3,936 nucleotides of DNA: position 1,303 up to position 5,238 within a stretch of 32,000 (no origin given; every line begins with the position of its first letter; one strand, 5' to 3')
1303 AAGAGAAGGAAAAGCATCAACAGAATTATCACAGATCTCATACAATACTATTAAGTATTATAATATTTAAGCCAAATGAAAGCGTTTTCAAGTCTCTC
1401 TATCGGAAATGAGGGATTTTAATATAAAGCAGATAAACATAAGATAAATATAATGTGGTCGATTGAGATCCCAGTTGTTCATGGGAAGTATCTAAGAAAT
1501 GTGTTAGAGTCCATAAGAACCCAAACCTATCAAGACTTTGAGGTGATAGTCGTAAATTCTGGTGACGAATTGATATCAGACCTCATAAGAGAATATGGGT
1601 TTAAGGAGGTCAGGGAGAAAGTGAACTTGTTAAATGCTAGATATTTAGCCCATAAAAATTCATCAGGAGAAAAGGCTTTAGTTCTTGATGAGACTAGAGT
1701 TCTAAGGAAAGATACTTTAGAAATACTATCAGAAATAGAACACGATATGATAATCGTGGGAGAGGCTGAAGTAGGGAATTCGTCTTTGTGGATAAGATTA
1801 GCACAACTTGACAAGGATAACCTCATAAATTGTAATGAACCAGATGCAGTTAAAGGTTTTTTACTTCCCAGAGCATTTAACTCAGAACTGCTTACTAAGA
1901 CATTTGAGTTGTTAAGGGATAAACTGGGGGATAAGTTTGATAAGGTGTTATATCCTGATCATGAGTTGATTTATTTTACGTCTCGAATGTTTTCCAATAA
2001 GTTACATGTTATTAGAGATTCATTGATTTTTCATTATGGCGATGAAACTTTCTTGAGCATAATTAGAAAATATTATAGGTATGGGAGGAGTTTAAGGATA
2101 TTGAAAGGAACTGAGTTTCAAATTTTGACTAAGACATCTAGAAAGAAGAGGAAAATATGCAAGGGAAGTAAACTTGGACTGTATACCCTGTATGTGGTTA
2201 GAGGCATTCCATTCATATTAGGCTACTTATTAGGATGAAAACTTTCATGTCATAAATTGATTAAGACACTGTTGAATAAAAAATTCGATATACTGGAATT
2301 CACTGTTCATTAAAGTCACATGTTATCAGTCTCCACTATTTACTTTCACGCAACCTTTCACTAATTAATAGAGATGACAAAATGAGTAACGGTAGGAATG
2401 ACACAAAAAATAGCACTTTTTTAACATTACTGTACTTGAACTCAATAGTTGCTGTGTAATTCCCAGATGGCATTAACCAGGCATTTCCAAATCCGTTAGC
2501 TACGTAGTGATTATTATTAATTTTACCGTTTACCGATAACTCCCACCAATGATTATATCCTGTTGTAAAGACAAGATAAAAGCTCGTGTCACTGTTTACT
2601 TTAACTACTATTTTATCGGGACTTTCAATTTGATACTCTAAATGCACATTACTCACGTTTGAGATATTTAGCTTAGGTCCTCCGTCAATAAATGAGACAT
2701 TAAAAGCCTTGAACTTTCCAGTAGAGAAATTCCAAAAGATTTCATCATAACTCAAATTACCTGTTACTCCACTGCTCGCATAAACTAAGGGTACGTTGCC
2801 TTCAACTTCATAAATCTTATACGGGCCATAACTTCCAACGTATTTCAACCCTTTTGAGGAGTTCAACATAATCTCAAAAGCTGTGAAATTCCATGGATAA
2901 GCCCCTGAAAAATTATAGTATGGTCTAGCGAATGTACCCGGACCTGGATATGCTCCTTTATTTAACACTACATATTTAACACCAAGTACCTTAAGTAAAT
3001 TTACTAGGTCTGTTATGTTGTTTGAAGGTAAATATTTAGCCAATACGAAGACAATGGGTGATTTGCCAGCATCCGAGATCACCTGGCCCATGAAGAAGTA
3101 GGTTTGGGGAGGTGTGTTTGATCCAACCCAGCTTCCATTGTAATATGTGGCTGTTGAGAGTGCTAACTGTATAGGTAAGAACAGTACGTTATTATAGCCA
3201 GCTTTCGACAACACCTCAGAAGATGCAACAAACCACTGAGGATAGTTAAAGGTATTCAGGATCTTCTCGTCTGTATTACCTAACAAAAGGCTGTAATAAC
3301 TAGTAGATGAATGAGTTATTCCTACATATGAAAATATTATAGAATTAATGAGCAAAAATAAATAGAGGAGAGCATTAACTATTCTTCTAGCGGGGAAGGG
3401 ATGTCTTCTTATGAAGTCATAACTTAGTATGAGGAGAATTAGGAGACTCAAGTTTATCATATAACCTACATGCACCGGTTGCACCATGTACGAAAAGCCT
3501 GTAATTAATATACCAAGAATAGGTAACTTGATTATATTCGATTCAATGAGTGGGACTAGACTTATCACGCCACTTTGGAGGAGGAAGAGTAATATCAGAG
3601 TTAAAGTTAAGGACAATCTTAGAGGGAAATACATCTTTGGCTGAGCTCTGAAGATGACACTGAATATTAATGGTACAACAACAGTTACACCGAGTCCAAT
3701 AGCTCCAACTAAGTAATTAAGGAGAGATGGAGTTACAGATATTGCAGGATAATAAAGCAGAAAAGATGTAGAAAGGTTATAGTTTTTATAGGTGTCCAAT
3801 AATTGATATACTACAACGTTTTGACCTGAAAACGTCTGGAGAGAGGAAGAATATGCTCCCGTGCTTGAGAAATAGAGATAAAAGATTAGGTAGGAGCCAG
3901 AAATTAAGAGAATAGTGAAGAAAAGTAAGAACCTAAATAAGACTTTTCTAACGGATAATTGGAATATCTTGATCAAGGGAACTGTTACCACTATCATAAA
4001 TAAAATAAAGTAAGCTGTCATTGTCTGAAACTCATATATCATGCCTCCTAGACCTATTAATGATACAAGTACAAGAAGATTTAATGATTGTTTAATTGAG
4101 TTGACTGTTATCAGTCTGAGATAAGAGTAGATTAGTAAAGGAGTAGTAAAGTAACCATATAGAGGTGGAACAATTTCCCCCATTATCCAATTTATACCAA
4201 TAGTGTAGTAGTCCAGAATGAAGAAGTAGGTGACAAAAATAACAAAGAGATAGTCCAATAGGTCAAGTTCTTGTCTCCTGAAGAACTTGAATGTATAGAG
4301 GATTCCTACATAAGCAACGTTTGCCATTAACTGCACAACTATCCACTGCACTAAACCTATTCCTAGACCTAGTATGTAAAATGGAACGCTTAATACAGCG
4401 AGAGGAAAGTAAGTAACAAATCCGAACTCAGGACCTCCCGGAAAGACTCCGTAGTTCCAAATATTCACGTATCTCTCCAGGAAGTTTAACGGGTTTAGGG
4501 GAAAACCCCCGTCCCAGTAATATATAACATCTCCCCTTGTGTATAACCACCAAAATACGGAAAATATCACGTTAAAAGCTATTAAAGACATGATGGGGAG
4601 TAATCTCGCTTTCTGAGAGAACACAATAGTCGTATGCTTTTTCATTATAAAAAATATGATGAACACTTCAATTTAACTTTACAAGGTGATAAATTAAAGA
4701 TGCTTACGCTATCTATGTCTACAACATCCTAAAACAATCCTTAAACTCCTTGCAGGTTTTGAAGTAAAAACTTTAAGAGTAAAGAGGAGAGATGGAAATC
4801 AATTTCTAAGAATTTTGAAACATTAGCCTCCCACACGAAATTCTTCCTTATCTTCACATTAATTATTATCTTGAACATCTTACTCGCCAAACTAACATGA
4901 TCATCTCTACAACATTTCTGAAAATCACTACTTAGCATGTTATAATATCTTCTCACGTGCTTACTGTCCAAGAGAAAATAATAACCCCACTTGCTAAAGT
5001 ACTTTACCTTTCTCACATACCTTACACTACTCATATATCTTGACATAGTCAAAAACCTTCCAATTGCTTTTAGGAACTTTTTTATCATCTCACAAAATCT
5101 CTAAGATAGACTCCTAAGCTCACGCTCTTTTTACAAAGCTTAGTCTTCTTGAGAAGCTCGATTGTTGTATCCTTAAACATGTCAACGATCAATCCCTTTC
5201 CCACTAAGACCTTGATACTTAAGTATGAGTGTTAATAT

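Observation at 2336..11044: Pair A: two diverged paralogous 757/776-aa membrane proteins with a YfhO/AftD-like C-terminal signature and a terminal anchor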

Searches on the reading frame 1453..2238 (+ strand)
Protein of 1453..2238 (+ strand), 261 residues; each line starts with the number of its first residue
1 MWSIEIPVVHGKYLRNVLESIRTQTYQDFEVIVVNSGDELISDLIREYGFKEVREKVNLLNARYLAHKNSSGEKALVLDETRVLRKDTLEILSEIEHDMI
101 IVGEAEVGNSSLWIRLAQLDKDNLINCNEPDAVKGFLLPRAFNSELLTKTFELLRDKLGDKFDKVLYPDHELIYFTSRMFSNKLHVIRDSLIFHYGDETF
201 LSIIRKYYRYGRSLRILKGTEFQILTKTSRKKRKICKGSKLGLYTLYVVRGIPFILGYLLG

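Call 7: search_protein_families(library=pfam, proteins=[window:1453-2238:+], max_evalue=0.1)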
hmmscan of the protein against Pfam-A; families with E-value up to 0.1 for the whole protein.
window:1453-2238:+ (261 aa): 1 family
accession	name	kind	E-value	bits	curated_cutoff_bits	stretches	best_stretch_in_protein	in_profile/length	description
PF00535.33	Glycos_transf_2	-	9.8e-07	29.3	23.3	1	12-91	11-98/168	Glycosyl transferase family 2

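Call 43: search_solved_structures(query=window:1453-2238:+, max_evalue=0.001)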
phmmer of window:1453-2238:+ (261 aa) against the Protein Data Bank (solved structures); distinct sequences matched with E-value up to 0.001: 1.
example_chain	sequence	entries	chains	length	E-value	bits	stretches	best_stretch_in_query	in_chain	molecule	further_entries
5hea_A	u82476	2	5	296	0.00059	22.5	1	3-60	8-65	Putative glycosyltransferase (GalT1)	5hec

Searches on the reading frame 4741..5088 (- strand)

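Call 7: search_protein_families(library=pfam, proteins=[window:4741-5088:-], max_evalue=0.1)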
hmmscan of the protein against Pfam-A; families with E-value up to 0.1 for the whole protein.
window:4741-5088:- (115 aa): 1 family
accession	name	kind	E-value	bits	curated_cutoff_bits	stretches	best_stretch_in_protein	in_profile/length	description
PF19215.5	CoV_NSP15_C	-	0.072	13.5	23.9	1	41-88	97-144/154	Coronavirus replicase NSP15, uridylate-specific endoribonuclease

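Call 8: search_protein_families(library=ncbifam, proteins=[window:4741-5088:-], max_evalue=1)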
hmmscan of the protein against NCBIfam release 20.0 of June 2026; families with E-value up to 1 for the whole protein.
window:4741-5088:- (115 aa): 0 families
